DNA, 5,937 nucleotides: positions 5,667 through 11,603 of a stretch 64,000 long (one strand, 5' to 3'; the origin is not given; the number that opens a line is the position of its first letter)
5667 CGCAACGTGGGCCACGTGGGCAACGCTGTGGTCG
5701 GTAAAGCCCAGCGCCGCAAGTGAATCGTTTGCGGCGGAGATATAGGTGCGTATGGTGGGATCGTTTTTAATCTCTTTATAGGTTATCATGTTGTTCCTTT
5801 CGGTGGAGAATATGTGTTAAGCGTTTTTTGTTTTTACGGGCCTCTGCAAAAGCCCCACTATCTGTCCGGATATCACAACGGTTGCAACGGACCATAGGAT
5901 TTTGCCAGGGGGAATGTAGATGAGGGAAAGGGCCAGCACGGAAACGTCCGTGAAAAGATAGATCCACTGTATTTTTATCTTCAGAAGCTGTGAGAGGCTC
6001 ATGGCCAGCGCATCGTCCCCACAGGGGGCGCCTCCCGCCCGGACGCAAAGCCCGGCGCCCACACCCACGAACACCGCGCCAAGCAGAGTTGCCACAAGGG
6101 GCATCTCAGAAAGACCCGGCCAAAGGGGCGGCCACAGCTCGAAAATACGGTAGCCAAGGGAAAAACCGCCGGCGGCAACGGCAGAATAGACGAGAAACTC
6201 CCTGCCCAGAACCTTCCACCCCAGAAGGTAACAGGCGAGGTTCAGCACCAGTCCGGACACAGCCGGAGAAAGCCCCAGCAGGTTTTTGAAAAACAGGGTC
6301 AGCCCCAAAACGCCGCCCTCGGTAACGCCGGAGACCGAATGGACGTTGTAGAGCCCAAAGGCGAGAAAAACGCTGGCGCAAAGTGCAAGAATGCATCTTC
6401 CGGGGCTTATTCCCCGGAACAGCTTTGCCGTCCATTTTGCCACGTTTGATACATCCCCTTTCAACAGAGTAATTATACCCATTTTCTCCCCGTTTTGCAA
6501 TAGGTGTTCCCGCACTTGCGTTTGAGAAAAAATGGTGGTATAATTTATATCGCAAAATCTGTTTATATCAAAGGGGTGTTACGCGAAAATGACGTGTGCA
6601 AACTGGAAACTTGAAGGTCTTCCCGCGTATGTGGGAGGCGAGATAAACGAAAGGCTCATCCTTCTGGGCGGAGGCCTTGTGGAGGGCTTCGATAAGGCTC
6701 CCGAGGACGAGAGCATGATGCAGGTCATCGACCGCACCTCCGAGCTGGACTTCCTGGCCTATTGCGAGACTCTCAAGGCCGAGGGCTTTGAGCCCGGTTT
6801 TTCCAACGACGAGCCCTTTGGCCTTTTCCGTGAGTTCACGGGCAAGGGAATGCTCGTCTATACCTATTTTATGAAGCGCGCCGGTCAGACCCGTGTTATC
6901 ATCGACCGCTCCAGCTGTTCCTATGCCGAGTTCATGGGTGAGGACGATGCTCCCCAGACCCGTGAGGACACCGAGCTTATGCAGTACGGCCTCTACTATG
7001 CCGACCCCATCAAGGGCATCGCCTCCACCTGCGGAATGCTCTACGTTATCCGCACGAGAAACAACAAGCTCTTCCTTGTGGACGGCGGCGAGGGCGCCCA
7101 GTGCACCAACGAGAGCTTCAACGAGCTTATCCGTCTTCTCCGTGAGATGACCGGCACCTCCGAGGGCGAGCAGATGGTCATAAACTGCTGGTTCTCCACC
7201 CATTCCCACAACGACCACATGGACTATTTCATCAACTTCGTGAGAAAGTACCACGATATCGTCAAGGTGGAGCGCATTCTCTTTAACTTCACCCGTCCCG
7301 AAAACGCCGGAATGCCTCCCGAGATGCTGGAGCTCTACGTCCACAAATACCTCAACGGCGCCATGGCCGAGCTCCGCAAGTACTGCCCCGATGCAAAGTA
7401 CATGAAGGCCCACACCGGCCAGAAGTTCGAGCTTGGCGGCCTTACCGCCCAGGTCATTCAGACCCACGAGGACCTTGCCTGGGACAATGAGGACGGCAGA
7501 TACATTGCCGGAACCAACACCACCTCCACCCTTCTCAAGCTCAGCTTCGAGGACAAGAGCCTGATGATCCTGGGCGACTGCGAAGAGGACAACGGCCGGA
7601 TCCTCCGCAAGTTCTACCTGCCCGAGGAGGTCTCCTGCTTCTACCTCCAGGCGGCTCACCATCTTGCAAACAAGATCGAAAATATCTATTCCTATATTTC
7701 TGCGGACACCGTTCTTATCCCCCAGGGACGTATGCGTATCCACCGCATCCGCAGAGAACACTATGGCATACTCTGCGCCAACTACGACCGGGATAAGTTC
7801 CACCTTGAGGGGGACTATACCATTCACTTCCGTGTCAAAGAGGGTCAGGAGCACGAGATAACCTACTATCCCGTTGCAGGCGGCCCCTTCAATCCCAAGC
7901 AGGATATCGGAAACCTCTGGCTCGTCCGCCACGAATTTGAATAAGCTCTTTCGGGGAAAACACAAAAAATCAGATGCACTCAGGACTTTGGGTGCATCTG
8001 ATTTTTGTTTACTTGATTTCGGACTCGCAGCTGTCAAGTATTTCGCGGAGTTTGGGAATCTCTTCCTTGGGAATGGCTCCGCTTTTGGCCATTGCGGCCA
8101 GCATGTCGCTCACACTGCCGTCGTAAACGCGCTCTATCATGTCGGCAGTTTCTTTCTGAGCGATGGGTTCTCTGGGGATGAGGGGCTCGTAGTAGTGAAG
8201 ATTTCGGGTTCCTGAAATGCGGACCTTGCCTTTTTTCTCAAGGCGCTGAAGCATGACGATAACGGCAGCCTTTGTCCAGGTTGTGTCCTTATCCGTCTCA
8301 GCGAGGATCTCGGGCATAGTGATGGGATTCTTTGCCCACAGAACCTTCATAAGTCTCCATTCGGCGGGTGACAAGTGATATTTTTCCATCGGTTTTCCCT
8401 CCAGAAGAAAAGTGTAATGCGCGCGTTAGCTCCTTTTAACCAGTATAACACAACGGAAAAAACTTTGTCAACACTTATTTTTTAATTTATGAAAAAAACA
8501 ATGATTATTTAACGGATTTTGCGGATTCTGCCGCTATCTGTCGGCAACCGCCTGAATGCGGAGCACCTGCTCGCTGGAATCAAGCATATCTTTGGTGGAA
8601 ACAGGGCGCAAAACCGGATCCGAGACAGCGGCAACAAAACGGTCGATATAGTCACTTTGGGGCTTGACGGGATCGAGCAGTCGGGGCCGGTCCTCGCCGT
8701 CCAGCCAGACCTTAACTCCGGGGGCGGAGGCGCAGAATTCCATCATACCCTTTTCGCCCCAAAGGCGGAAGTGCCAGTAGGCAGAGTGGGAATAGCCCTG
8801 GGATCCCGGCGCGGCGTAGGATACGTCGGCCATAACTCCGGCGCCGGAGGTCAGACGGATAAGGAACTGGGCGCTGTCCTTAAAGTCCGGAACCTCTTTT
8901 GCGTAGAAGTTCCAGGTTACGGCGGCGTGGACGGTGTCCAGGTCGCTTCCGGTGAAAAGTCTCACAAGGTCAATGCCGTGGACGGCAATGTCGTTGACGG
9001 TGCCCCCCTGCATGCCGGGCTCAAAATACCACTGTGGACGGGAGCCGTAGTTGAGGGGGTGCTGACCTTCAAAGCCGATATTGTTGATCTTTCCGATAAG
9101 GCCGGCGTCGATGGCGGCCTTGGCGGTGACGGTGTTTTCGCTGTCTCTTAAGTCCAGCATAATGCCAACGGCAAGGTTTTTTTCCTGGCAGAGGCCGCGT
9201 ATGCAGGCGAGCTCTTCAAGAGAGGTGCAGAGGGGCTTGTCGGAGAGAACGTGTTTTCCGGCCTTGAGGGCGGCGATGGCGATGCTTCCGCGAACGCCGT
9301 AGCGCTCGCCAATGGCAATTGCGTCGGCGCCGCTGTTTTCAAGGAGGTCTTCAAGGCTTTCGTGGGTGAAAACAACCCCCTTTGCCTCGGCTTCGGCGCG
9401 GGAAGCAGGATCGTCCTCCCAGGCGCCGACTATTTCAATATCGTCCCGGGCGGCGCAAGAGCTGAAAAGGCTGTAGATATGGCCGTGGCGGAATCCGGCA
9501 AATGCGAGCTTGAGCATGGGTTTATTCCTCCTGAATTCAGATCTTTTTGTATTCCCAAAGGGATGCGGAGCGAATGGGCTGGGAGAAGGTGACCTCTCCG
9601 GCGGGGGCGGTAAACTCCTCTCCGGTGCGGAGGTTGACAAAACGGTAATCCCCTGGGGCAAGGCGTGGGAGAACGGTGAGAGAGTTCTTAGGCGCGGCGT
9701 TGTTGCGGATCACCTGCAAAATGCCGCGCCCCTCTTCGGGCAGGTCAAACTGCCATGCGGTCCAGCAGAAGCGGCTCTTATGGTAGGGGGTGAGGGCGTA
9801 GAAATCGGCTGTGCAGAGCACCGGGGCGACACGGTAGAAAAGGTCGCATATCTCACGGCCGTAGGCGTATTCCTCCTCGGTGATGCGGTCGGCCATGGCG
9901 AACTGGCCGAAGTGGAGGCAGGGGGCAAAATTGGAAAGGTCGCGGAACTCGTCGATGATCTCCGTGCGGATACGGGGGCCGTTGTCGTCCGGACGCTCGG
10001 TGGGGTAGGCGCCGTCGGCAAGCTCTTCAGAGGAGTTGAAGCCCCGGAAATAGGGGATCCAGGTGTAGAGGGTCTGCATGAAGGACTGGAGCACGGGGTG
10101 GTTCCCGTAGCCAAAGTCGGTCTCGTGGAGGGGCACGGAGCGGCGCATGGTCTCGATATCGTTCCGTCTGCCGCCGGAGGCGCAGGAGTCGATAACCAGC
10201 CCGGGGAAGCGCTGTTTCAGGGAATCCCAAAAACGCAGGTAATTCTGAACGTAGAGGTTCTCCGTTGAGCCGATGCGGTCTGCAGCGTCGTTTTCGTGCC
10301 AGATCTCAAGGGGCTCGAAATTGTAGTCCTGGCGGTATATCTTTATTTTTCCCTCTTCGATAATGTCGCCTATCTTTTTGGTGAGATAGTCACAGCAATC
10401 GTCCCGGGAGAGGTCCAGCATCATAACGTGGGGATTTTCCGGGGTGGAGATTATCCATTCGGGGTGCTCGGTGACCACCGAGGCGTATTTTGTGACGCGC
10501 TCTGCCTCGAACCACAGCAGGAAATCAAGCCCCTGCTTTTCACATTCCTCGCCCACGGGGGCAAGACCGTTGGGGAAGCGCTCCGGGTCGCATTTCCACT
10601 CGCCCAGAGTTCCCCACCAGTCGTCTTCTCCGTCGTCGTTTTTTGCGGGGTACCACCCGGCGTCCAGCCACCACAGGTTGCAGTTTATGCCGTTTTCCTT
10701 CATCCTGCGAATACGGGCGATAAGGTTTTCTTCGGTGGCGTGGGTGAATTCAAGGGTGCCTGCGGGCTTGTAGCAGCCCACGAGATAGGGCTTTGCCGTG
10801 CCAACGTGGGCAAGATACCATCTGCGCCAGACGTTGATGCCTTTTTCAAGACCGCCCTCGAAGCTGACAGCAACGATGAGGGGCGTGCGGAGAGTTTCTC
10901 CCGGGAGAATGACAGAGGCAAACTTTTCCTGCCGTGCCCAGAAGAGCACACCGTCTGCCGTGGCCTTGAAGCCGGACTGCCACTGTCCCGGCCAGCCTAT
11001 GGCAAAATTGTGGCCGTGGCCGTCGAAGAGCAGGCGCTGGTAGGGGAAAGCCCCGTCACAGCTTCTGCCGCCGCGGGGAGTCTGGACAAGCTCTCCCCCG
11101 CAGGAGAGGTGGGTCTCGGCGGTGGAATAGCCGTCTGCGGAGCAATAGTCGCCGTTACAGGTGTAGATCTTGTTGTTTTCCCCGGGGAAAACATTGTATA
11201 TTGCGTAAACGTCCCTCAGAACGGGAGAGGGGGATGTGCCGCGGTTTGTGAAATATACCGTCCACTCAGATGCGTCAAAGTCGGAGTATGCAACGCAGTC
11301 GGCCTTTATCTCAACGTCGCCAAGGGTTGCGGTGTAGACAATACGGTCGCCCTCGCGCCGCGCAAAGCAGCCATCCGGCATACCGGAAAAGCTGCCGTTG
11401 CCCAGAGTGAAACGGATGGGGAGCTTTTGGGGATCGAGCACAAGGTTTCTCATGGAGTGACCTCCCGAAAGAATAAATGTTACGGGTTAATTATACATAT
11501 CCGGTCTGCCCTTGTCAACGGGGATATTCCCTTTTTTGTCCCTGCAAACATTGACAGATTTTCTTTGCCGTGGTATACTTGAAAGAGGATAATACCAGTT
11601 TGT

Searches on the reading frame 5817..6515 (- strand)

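Call 59: search_protein_families(library=pfam, proteins=[window:5817-6515:-], max_evalue=0.00001)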
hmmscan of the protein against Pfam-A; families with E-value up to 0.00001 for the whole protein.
window:5817-6515:- (232 aa): 1 family
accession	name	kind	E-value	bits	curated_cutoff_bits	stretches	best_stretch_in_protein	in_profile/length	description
PF02588.21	YitT_membrane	-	4e-29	101.9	24.3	1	42-227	3-184/205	Uncharacterised 5xTM membrane BCR, YitT family COG1284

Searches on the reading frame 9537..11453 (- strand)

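Call 59: search_protein_families(library=pfam, proteins=[window:9537-11453:-], max_evalue=0.00001)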
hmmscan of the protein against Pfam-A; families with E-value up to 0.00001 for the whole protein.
window:9537-11453:- (638 aa): 1 family
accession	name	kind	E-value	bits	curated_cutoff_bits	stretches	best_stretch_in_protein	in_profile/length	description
PF02065.24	Melibiase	-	6.2e-32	111.4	27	1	240-436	56-250/347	Melibiase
